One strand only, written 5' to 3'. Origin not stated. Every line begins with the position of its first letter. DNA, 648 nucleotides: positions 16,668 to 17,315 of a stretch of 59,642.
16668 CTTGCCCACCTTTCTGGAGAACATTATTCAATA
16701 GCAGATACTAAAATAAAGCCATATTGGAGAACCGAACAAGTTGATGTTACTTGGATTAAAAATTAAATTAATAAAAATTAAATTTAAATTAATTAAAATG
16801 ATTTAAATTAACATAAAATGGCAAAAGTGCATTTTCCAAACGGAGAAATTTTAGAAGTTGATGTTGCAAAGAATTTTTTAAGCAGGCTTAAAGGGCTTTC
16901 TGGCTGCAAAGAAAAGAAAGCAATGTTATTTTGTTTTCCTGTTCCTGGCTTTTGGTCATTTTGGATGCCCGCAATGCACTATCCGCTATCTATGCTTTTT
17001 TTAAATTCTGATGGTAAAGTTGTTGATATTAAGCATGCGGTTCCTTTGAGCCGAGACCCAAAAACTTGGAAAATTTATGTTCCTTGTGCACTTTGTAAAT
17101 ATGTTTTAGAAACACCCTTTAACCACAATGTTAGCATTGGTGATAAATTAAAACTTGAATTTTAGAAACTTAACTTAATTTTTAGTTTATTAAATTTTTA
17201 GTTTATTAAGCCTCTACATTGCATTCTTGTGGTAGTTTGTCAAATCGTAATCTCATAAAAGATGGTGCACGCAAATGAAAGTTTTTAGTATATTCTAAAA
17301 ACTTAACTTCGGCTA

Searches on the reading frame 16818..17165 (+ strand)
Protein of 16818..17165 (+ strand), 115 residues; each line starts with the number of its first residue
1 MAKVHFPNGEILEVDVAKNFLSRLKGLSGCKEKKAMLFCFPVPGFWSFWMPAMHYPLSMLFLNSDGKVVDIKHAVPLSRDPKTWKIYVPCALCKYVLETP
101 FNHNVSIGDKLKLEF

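Call 56: search_protein_families(library=pfam, proteins=[window:16818-17165:+], max_evalue=0.001)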
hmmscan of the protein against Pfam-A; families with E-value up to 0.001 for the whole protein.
window:16818-17165:+ (115 aa): 1 family
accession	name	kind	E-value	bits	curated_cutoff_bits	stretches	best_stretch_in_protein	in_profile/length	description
PF02643.20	DUF192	-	1.8e-16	60.5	27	1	13-111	2-94/96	Uncharacterized ACR, COG1430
